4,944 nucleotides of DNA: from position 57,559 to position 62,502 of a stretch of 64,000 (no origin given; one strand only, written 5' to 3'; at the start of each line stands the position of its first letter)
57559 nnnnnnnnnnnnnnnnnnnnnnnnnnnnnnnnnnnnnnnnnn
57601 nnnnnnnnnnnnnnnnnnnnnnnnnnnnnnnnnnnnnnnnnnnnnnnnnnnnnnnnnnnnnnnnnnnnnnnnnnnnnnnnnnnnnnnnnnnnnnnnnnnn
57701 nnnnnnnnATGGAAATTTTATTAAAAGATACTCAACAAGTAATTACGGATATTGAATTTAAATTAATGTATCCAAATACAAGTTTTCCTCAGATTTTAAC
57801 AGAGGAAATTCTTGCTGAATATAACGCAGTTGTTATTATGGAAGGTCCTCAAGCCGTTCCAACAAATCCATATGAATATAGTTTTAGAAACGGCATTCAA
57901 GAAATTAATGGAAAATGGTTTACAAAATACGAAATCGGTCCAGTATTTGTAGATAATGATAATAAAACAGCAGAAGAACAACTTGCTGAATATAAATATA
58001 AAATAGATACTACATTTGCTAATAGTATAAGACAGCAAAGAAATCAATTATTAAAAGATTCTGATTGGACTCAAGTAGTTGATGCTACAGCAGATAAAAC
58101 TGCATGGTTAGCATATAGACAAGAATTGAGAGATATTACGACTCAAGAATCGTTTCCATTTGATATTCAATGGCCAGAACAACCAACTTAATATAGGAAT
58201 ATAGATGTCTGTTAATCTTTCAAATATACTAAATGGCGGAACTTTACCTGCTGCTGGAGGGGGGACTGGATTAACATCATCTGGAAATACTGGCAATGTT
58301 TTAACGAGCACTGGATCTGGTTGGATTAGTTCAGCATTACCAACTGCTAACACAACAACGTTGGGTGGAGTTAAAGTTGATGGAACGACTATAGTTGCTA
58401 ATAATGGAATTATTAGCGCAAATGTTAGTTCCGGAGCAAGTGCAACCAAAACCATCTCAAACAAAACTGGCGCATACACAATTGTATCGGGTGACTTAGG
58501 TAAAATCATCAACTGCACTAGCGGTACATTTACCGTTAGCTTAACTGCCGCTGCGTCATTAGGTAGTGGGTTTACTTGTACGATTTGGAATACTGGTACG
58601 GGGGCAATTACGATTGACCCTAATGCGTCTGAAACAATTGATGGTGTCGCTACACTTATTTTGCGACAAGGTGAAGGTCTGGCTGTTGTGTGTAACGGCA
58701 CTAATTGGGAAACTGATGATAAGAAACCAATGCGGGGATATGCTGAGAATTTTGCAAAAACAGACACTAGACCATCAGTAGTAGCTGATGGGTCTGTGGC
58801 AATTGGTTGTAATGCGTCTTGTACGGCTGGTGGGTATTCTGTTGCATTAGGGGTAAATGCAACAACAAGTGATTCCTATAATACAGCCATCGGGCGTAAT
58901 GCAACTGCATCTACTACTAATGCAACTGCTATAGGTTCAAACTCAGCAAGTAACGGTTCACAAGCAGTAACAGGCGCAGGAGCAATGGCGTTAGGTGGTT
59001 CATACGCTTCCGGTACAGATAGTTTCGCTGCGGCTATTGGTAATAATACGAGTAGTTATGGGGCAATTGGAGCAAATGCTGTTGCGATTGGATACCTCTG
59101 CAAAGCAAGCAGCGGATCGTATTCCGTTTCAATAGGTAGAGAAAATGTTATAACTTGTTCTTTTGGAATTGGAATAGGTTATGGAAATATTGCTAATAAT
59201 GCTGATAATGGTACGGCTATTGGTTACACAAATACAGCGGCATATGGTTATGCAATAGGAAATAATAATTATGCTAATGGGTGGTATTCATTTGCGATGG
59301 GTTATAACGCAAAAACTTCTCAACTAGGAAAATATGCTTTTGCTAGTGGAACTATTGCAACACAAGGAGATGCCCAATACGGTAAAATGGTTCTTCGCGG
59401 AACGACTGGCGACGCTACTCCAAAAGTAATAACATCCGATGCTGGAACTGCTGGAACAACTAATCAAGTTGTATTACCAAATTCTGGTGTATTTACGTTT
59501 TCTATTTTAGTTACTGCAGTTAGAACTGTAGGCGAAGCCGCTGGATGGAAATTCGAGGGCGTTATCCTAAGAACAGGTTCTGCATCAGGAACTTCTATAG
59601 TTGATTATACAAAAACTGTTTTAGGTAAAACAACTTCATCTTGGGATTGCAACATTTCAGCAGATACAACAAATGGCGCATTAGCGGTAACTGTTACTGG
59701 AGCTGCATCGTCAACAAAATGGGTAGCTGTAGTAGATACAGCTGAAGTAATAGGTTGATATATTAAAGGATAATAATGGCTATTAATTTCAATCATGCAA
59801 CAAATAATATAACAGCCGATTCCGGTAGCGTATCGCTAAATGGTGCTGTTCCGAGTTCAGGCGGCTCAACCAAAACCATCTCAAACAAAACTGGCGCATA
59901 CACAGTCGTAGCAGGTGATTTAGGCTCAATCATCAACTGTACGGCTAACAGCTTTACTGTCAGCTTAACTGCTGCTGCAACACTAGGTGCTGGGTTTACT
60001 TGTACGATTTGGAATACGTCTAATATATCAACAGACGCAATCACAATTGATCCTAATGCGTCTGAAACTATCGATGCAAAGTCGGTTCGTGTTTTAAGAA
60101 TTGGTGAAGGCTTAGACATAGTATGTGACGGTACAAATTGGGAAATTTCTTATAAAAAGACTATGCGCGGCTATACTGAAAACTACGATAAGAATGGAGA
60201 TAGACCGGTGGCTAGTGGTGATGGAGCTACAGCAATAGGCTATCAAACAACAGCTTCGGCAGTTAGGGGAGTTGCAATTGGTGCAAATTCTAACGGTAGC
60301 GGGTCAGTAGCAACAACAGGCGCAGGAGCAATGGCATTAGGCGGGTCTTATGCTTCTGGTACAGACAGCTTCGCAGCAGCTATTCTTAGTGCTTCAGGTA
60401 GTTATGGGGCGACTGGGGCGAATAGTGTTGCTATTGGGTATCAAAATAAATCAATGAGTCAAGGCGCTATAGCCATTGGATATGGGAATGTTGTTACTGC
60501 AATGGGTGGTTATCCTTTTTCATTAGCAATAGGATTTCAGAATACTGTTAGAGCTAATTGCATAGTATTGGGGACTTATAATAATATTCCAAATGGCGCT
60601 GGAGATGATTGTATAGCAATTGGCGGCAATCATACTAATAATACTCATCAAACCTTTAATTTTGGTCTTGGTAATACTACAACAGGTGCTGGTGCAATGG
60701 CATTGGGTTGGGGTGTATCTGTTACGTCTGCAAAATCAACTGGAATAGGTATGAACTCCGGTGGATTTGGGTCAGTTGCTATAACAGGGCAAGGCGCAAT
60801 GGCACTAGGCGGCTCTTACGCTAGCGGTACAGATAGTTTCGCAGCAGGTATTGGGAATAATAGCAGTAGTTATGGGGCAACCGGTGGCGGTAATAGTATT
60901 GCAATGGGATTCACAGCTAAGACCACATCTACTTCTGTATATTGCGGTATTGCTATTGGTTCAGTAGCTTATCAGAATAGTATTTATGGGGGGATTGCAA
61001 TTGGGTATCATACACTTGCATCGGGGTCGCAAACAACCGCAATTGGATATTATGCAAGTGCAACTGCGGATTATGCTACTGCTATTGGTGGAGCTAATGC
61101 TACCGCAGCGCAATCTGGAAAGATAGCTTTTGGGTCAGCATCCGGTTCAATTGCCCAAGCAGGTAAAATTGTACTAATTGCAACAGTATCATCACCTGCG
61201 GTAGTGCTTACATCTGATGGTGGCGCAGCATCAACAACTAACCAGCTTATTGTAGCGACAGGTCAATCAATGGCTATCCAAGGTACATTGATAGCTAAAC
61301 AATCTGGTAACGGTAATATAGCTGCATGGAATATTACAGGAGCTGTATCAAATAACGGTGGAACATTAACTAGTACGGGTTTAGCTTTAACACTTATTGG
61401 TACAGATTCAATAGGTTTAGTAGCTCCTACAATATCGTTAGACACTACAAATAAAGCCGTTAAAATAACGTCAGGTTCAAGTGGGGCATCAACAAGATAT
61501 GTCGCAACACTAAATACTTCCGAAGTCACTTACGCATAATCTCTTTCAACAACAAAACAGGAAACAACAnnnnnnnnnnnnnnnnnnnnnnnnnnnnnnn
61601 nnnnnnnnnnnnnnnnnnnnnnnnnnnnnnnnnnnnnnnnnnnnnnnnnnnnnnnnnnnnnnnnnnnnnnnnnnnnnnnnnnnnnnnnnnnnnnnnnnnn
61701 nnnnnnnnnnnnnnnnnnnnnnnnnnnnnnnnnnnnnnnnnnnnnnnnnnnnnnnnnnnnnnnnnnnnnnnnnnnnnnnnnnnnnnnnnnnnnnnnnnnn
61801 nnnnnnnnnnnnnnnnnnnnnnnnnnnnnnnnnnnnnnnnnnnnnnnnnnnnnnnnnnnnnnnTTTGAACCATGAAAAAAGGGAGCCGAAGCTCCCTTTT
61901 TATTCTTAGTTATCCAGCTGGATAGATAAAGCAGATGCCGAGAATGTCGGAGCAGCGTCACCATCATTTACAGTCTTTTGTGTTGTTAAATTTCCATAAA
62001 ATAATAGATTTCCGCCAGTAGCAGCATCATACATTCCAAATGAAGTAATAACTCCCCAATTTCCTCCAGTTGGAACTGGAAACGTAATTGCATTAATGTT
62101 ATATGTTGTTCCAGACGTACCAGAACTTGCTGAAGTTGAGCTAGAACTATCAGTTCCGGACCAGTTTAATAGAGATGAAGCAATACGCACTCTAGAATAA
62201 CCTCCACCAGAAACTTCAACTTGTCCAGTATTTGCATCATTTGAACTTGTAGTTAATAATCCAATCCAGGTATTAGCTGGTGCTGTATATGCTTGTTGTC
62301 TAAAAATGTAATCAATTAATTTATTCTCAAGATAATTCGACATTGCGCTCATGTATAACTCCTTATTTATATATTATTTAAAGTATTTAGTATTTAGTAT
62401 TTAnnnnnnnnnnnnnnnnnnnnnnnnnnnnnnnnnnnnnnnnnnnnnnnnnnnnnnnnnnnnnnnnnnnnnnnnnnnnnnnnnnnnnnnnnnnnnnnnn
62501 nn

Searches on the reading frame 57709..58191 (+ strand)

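Call 64: search_protein_families(library=phrogs, proteins=[window:57709-58191:+], max_evalue=0.001)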
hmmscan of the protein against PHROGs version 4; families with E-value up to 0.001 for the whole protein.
window:57709-58191:+ (160 aa): 9 families
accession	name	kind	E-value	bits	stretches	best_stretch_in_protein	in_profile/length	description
phrog_4912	-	tail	7.1e-19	69.5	1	82-160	115-202/226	tail fiber assembly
phrog_8716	-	tail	1.4e-18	68.6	1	78-160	52-145/152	tail fiber protein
phrog_8746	-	tail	5.1e-13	50.4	1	95-160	69-139/139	tail fiber assembly protein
phrog_4628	-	tail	2.2e-11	45.1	1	93-159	54-124/126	tail fiber assembly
phrog_4697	-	tail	2e-09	38.2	1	104-148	145-193/314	tail assembly chaperone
phrog_188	-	tail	1.2e-07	32.7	1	64-159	88-181/207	tail fiber assembly protein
phrog_5714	-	unknown function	8.7e-06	26.8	1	102-146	43-87/95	-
phrog_5572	-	unknown function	4.7e-05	24.8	1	127-160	92-125/130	-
phrog_105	-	tail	0.00062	20.1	1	127-159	172-202/239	tail fiber assembly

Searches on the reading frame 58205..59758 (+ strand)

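Call 7: search_protein_families(library=phrogs, proteins=[window:58205-59758:+], max_evalue=0.001)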
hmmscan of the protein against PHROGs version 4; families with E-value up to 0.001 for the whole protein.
window:58205-59758:+ (517 aa): 0 families

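Call 16: search_protein_families(library=pfam, proteins=[window:58205-59758:+], max_evalue=0.001)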
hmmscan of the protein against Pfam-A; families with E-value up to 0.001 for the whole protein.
window:58205-59758:+ (517 aa): 1 family
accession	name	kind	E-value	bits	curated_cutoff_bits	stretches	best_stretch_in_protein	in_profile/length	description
PF05658.19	YadA_head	-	1.4e-09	38.5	25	1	227-247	7-27/27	YadA head domain repeat (2 copies)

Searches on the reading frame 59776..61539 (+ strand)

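Call 7: search_protein_families(library=phrogs, proteins=[window:59776-61539:+], max_evalue=0.001)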
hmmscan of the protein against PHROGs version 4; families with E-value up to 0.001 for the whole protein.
window:59776-61539:+ (587 aa): 0 families

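Call 16: search_protein_families(library=pfam, proteins=[window:59776-61539:+], max_evalue=0.001)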
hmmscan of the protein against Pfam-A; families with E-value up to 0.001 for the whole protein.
window:59776-61539:+ (587 aa): 1 family
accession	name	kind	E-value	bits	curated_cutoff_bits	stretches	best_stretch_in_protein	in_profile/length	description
PF05658.19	YadA_head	-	1.2e-11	45.1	25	2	146-172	1-27/27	YadA head domain repeat (2 copies)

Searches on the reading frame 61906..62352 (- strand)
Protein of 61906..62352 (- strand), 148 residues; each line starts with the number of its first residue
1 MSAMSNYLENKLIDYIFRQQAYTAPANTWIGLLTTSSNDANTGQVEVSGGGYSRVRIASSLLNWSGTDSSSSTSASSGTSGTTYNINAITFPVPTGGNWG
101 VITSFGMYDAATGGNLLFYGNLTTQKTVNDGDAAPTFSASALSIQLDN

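Call 64: search_protein_families(library=phrogs, proteins=[window:61906-62352:-], max_evalue=0.001)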
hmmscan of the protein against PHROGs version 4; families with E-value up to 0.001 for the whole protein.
window:61906-62352:- (148 aa): 1 family
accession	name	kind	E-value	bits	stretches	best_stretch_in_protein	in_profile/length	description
phrog_240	-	head and packaging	5.5e-30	105.7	1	1-145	60-187/200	head protein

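Call 90: search_solved_structures(query=window:61906-62352:-, max_evalue=1, show_alignments=2)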
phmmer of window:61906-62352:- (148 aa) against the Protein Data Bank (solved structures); distinct sequences matched with E-value up to 1: 1.
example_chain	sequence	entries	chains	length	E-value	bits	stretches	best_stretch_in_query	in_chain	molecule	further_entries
8jou_a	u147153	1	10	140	6.5e-14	55.5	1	1-143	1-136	Virion-associated phage protein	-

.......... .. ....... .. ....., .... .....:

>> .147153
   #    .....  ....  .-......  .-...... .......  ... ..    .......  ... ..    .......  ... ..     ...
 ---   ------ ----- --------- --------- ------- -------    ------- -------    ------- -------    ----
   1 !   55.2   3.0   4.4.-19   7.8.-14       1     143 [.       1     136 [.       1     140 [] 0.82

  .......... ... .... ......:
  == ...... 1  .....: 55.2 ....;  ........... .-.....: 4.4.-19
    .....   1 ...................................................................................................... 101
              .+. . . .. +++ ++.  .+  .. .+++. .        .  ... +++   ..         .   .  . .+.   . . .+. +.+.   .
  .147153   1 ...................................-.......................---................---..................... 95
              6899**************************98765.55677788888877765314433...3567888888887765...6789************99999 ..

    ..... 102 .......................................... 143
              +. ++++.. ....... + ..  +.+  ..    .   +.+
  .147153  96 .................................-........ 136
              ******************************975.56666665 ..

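Call 95: search_dna_similar(query=window:61906-62352:-, collection=phages, mode=protein, max_evalue=0.001, max_rows=40, rows=spread)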
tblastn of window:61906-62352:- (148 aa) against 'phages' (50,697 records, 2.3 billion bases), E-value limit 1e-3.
Records with a match: 101; places in all: 102; records where one place covers at least 80% of the query: 101.
Best place of each record, by identity: <60% 101.
By first word of the organism name: Ralstonia 31; Stenotrophomonas 16; Burkholderia 10; Caulobacter 9; Caudoviricetes 5; Mycobacterium 4; Methylophilales 3; Sinorhizobium 3; Xanthomonas 2; Acidovorax 2; and 12 more.
By host as written in the record: Stenotrophomonas maltophilia 12; - 11; Caulobacter vibrioides CB15 11; Ralstonia pseudosolanacearum 6; Ralstonia solanacearum 5; Ralstonia pseudosolanacearum I-31 (MT043) 5; Burkholderia cenocepacia 4; Ralstonia pseudosolanacearum I-33 (MT061) 4; and 28 more.
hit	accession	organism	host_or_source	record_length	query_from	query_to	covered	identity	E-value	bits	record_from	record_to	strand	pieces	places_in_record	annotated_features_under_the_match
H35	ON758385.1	Xanthomonas phage BUDD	Xanthomonas sp.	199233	2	144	97%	42.8%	7e-22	96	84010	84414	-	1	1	hypothetical protein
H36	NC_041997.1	Acidovorax phage ACP17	Acidovorax citrulli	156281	2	145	97%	41.1%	2e-19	89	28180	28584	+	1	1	head protein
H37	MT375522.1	Methylophilales phage Venkman EXVC282S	Methylophilales bacterium H5P1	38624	1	132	89%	41.7%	9e-14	72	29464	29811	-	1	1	tail tube B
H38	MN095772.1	Stenotrophomonas phage Moby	Stenotrophomonas maltophilia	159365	2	145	97%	37.9%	2e-13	72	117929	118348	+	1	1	hypothetical protein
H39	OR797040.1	Stenotrophomonas phage vB_SmaM_Bhz51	Stenotrophomonas maltophilia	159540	2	145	97%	37.9%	2e-13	72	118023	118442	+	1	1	head protein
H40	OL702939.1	Stenotrophomonas maltophilia phage vB_SmaM_Ps15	Stenotrophomonas maltophilia AP143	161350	2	145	97%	37.9%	2e-13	72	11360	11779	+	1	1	glycosyl hydrolase 8 (cellulase D) family protein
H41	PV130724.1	Stenotrophomonas phage Yut3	Stenotrophomonas maltophilia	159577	2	145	97%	37.3%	9e-14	72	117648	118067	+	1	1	head protein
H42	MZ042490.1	Stenotrophomonas phage BUCT608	Stenotrophomonas maltophilia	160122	2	145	97%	37.3%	9e-14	72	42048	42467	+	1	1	hypothetical protein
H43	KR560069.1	Stenotrophomonas phage IME-SM1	Stenotrophomonas sp.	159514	2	145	97%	37.3%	1e-13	72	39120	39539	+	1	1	baseplate hub + tail lysozyme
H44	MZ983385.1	Psychrobacillus phage PVJ1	Psychrobacillus sp. GC2J1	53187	1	132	89%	40.6%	2e-18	86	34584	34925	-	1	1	hypothetical protein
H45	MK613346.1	Roseobacter phage CRP-4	Rhodobacteraceae bacterium FZCC0023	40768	1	146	99%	35.6%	3e-13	71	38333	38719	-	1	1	hypothetical protein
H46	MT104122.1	Sporosarcina phage Lietuvens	Sporosarcina aquimarina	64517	1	132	89%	38.6%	2e-17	83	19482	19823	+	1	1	hypothetical protein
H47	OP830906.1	Methylophilales phage MEP401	Methylophilales bacterium FZCC0133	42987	1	146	99%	33.6%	5e-12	68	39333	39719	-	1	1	hypothetical protein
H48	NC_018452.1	Burkholderia phage DC1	Burkholderia cepacia LMG 18821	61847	1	146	99%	33.3%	2e-8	57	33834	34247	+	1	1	head protein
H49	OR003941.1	Phage DSL-LC06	Proteobacteria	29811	1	146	99%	32.1%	4e-8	56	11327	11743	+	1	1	hypothetical protein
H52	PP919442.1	Ralstonia phage NK-7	Ralstonia solanacearum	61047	1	145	98%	30.9%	2e-6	51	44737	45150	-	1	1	virion-associated protein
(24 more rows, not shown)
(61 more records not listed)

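Call 96: get_annotated_region(hit=H52, flank=5000)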
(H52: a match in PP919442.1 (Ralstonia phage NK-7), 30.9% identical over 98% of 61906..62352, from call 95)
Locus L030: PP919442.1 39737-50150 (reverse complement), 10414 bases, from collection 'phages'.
description: Ralstonia phage NK-7, complete genome.
organism: Ralstonia phage NK-7 (NCBI taxid 3233249)
taxonomy: Viruses; Duplodnaviria; Heunggongvirae; Uroviricota; Caudoviricetes; Gervaisevirus
host: Ralstonia solanacearum; source: soil; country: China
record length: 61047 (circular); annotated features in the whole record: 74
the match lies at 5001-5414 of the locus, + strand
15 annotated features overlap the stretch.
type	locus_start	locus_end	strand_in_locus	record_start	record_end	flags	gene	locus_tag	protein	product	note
CDS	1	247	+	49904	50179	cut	-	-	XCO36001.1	hypothetical protein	-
CDS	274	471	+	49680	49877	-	-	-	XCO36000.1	carbon storage regulator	-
CDS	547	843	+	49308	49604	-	-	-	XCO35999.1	hypothetical protein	-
CDS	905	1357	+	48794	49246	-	-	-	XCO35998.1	AP2 domain-containing protein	-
CDS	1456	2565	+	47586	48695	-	-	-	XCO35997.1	major capsid protein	N4-gp56 family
CDS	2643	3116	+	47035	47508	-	-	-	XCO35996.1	virion-associated protein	-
CDS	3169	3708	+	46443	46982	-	-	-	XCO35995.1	hypothetical protein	-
CDS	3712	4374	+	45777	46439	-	-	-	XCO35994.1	virion-associated protein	-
CDS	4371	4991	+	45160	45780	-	-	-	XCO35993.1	hypothetical protein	-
CDS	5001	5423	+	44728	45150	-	-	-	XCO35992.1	virion-associated protein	-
CDS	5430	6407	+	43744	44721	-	-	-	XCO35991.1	virion-associated protein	-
CDS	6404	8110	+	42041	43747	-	-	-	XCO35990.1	hypothetical protein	-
CDS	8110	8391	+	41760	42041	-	-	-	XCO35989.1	virion-associated protein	-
CDS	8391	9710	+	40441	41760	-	-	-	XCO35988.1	putative tail fiber protein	-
CDS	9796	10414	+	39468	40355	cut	-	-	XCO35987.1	tail fiber protein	-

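Call 101: get_annotated_region(hit=H36, flank=6000)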
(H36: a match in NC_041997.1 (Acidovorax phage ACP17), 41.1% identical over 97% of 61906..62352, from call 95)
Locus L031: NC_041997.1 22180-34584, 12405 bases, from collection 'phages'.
description: Acidovorax phage ACP17, complete genome.
organism: Acidovorax phage ACP17 (NCBI taxid 2010329)
taxonomy: Viruses; Duplodnaviria; Heunggongvirae; Uroviricota; Caudoviricetes; Busanvirus; Busanvirus ACP17
host: Acidovorax citrulli; source: -; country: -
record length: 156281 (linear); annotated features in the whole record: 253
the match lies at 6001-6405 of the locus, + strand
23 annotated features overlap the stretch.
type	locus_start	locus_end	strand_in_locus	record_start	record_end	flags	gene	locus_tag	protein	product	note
CDS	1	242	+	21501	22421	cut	-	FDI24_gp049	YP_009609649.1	baseplate hub subunit and tail lysozyme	baseplate hub subunit (T4-like gp5) / tail lysozyme (T4-like gp5)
CDS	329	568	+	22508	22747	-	-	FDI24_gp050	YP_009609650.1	hypothetical protein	-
CDS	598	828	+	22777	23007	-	-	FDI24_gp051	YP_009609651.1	hypothetical protein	-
CDS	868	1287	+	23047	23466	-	-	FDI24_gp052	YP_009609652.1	hypothetical protein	-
CDS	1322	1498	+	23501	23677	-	-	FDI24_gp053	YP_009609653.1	hypothetical protein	-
CDS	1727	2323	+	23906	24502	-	-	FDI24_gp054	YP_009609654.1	hypothetical protein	-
CDS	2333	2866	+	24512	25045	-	-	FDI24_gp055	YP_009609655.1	hypothetical protein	-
CDS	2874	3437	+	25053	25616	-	-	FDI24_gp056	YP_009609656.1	hypothetical protein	-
CDS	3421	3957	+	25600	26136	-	-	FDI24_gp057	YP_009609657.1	hypothetical protein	-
CDS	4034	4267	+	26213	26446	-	-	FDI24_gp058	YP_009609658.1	hypothetical protein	-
CDS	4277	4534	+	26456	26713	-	-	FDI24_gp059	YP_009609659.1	hypothetical protein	-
CDS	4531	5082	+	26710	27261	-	-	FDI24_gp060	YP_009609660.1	hypothetical protein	-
CDS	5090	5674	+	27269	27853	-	-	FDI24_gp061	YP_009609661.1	hypothetical protein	-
CDS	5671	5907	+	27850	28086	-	-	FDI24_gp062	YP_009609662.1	hypothetical protein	-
CDS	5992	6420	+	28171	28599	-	-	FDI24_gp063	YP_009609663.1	head protein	-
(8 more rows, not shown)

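Call 102: search_solved_structures(query=L030:5430-6407:+, max_evalue=0.01, show_alignments=1)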
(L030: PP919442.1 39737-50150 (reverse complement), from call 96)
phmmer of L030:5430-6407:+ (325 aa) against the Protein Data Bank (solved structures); distinct sequences matched with E-value up to 0.01: 0.

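Call 109: find_related_loci(query=A7, collection=viral_contigs, flank=3000)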
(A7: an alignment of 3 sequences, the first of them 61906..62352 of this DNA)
Query A7 (148 aa) in viral_contigs; peptide patterns used: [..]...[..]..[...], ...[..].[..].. (x = any residue, [..] = any of these).
599 stretches matched a pattern (row limit reached: there are more); 572 encode a relative of the query (tblastn E <= 1e-3); the best 80 are kept; 80 distinct loci.
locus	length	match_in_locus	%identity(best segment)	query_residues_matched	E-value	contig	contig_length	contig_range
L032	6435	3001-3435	61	2-148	2e-55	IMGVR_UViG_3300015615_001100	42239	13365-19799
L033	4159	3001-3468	61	1-148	3e-55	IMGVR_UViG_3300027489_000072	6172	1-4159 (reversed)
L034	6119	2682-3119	59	1-148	7e-53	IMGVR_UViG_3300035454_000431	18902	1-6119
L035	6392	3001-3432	58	1-146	2e-51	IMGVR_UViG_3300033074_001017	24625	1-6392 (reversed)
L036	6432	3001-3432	58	1-146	5e-51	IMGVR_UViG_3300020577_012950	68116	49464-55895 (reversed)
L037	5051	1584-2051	58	1-148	1e-50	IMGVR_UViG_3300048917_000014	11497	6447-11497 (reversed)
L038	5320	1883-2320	57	1-148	1e-49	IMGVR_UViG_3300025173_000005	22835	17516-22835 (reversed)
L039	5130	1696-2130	56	1-148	1e-47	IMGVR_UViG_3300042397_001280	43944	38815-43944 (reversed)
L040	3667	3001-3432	55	1-146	9e-47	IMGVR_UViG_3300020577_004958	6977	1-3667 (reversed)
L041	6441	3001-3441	57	1-148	7e-47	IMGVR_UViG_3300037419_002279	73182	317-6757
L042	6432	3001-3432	60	1-146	2e-46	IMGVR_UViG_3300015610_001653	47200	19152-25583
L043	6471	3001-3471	51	1-148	4e-46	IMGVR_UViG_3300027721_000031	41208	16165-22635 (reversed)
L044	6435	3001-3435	55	1-148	7e-46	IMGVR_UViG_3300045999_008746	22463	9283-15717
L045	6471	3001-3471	51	1-148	4e-46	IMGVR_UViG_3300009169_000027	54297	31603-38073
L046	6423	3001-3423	57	1-144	6e-45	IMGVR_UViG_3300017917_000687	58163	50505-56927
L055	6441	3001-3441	51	1-148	1e-39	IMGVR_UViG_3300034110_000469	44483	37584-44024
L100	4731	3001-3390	41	1-141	4e-28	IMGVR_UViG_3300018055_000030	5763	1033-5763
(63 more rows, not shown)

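Call 118: search_protein_families(library=pfam, proteins=[L055:6068-6355:+, L032:5340-5645:+, L100:2552-2989:+, L030:8110-8391:+, L055:3001-3444:+, L032:3001-3438:+, L100:3001-3420:+, window:61906-62352:-, L055:5154-6071:+, L030:5430-6407:+], max_evalue=0.01)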
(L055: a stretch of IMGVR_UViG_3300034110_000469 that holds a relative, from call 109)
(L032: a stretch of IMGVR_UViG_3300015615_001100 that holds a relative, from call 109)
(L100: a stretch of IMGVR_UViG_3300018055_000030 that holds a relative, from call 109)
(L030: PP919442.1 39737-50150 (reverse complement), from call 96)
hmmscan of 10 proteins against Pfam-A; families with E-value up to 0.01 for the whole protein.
L055:6068-6355:+ (95 aa): 1 family
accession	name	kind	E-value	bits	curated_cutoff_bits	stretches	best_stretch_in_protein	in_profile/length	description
PF23148.1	Gp77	-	6.8e-17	62.2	27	1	10-90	2-83/84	Podophage GP4 fiber-tail adaptor protein gp77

L032:5340-5645:+ (101 aa): 1 family
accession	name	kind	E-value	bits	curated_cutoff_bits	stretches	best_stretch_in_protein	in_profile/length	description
PF23148.1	Gp77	-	7.8e-05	23.6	27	1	9-88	2-75/84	Podophage GP4 fiber-tail adaptor protein gp77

L100:2552-2989:+ (145 aa): 0 families

L030:8110-8391:+ (93 aa): 1 family
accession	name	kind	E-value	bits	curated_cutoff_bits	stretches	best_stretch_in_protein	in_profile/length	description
PF23148.1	Gp77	-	2.5e-23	82.9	27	1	7-87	1-82/84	Podophage GP4 fiber-tail adaptor protein gp77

L055:3001-3444:+ (147 aa): 1 family
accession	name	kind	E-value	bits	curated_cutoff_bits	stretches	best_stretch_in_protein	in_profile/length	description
PF23140.1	Gp80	-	2.2e-41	141.6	27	1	4-143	2-127/128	Podophage GP4 fiber I protein gp80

L032:3001-3438:+ (145 aa): 1 family
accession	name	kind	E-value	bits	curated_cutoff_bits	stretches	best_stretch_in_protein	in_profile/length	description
PF23140.1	Gp80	-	8.9e-50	168.8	27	1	2-142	1-128/128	Podophage GP4 fiber I protein gp80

L100:3001-3420:+ (139 aa): 1 family
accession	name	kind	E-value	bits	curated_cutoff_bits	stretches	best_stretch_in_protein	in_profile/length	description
PF23140.1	Gp80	-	6e-44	149.9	27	1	3-126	1-120/128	Podophage GP4 fiber I protein gp80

window:61906-62352:- (148 aa): 1 family
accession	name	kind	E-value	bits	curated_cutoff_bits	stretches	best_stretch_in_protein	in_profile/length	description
PF23140.1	Gp80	-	1.2e-40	139.2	27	1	3-145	1-128/128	Podophage GP4 fiber I protein gp80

L055:5154-6071:+ (305 aa): 0 families

L030:5430-6407:+ (325 aa): 0 families
